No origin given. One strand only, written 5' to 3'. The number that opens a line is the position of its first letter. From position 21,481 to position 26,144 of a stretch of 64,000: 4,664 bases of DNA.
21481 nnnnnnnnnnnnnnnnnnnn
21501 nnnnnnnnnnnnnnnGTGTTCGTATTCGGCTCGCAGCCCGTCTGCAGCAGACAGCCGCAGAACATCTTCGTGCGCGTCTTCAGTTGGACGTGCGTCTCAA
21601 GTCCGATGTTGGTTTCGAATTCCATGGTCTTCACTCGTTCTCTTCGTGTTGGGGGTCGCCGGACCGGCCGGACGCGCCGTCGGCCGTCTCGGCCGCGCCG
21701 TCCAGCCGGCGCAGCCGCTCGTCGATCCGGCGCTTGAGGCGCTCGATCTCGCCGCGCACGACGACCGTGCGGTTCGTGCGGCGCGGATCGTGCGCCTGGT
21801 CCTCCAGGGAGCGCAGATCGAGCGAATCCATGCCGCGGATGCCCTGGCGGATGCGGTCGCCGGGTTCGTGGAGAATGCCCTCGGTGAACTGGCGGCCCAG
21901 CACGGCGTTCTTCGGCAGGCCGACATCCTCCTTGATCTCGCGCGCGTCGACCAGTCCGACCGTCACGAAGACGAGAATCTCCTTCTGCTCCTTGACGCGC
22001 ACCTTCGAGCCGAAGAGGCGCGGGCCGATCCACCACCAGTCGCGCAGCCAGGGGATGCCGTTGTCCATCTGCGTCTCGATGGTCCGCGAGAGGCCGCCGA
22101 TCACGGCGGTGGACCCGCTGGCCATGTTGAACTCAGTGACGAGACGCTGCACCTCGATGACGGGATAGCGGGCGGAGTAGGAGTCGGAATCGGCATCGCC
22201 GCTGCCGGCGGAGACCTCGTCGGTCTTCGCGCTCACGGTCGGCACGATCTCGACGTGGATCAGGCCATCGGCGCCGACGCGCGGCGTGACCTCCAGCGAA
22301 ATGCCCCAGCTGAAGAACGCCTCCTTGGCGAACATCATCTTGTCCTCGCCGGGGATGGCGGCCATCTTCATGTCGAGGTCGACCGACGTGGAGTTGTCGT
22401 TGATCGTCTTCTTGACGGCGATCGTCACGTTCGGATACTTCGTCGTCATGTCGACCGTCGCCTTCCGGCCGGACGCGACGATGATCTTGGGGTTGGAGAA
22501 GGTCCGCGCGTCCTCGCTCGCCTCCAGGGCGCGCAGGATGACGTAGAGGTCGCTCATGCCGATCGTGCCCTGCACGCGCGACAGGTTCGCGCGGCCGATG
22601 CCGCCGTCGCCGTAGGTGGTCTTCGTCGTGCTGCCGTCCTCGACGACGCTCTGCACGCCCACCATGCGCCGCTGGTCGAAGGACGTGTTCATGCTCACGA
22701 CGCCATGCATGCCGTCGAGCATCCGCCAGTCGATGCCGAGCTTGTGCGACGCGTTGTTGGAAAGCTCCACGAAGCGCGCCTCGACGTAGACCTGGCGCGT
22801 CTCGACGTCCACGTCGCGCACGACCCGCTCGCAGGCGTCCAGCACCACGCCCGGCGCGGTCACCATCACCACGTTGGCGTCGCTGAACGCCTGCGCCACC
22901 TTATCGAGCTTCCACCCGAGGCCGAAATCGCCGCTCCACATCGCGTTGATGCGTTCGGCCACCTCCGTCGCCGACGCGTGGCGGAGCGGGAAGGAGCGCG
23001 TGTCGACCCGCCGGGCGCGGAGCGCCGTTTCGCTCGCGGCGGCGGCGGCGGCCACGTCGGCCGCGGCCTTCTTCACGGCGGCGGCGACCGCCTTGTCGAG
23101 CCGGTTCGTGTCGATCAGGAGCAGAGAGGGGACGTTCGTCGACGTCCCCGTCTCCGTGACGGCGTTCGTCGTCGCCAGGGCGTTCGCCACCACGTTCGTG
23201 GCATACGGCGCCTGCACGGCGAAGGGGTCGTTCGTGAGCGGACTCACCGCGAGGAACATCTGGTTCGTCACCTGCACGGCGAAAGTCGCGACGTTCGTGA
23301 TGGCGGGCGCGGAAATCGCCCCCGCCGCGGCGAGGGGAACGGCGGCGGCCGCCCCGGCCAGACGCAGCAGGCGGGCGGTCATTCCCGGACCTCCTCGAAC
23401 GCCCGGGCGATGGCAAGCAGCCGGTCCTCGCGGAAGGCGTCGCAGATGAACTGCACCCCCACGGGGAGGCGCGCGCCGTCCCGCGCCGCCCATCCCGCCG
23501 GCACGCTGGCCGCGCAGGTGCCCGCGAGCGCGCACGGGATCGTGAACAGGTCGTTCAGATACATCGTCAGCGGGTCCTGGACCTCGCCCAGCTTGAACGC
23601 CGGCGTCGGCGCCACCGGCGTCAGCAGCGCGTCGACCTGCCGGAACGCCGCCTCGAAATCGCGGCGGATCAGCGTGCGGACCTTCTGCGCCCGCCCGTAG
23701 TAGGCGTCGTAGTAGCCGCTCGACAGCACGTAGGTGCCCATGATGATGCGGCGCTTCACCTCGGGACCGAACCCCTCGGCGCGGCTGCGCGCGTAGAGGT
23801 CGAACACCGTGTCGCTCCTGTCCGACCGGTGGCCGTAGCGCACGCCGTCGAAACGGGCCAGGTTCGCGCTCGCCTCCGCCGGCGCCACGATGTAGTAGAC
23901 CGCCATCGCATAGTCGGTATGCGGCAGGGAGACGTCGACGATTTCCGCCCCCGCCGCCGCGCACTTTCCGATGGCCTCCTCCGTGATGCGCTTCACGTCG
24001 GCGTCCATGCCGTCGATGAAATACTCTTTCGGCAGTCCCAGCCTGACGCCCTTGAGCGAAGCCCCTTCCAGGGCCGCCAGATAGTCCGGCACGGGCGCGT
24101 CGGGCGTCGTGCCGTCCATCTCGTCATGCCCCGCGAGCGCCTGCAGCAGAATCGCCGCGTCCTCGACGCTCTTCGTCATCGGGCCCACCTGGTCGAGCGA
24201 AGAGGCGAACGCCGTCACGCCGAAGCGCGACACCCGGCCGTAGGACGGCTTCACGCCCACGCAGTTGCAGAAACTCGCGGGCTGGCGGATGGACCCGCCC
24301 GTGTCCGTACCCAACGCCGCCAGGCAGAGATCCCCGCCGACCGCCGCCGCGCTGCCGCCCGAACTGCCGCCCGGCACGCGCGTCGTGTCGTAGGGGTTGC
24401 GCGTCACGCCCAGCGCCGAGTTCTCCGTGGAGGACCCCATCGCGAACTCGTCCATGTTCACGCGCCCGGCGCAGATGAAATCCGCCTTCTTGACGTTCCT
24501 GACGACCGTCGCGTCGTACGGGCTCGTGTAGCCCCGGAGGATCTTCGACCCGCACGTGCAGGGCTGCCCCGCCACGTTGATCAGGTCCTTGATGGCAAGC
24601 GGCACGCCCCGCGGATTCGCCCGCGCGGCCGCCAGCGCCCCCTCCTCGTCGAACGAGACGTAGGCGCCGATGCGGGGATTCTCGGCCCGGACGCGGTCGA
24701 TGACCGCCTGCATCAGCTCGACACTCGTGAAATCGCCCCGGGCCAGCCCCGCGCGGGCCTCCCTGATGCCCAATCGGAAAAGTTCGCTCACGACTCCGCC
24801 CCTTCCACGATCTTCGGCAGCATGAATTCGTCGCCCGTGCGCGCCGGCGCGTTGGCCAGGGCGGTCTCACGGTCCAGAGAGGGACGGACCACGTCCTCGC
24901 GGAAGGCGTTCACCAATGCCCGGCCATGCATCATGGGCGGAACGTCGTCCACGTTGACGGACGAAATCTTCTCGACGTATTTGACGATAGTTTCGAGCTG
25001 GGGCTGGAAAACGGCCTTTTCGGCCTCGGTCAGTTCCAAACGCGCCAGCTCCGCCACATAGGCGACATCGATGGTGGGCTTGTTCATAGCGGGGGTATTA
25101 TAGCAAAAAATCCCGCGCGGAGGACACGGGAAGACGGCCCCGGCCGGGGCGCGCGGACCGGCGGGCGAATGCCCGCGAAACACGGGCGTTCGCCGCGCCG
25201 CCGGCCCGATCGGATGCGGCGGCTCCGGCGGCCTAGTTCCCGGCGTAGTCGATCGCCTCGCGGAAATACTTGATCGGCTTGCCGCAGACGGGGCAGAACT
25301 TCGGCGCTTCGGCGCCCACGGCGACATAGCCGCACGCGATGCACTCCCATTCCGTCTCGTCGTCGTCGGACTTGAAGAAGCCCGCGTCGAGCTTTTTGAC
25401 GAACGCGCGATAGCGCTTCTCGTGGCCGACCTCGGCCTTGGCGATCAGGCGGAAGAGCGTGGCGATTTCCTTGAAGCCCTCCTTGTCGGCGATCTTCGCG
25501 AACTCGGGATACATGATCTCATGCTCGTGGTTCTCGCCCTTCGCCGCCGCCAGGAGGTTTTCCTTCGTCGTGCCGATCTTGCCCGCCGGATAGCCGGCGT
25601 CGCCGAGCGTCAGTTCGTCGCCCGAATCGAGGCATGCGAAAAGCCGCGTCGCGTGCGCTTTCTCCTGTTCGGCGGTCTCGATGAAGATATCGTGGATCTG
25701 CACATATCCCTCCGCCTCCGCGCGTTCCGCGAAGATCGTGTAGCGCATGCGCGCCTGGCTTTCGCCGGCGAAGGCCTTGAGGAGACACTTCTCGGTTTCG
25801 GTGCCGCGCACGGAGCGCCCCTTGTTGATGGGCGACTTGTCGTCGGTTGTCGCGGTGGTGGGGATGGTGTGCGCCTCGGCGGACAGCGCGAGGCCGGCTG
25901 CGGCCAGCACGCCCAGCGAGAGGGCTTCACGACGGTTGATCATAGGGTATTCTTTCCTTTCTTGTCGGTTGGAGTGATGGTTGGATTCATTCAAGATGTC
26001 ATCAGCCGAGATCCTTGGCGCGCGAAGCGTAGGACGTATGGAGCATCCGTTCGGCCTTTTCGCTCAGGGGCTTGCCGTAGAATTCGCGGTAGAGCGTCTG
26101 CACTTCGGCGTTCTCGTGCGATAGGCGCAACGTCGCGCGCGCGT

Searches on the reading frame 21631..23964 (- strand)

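Call 33: search_protein_families(library=pfam, proteins=[window:21631-23964:-], max_evalue=0.0001)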
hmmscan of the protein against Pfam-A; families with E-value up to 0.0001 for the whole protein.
window:21631-23964:- (777 aa): 2 families
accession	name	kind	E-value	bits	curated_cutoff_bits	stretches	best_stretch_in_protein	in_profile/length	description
PF00263.26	Secretin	-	1.5e-25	90.2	27.5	1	479-672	1-168/169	Bacterial type II and III secretion system protein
PF03958.22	Secretin_N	-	5.5e-07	30.1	28.2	1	322-391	1-69/69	Bacterial type II/III secretion system short domain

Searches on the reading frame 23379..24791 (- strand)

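Call 12: search_protein_families(library=pfam, proteins=[window:23379-24791:-], max_evalue=0.001)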
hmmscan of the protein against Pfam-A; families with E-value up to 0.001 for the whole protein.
window:23379-24791:- (470 aa): 1 family
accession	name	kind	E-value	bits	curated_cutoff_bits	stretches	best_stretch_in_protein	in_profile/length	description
PF01425.27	Amidase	-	1.1e-146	489.9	27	1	25-459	1-445/445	Amidase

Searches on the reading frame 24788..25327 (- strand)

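Call 12: search_protein_families(library=pfam, proteins=[window:24788-25327:-], max_evalue=0.001)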
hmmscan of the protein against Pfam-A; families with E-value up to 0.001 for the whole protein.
window:24788-25327:- (179 aa): 1 family
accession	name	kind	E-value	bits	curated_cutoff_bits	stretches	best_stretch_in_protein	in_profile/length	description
PF02686.20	GatC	-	5.1e-19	68.7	23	1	99-168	1-64/66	Glu-tRNAGln amidotransferase C subunit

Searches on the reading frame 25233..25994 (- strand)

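Call 12: search_protein_families(library=pfam, proteins=[window:25233-25994:-], max_evalue=0.001)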
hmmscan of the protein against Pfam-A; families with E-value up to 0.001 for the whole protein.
window:25233-25994:- (253 aa): 4 families
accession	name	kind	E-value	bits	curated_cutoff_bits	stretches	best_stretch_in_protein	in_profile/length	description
PF02915.23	Rubrerythrin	-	5.9e-31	108.1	22.8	1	70-198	2-136/137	Rubrerythrin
PF21349.2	RUBY_RBDX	-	3.6e-09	36.4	26.5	1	216-244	1-29/30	Rubrerythrin, rubredoxin-like domain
PF00210.30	Ferritin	-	5.2e-05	23.6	24.5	1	71-203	4-140/142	Ferritin-like domain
PF23455.1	DUF7129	-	0.00018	21.6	30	1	211-241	7-37/45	Domain of unknown function (DUF7129)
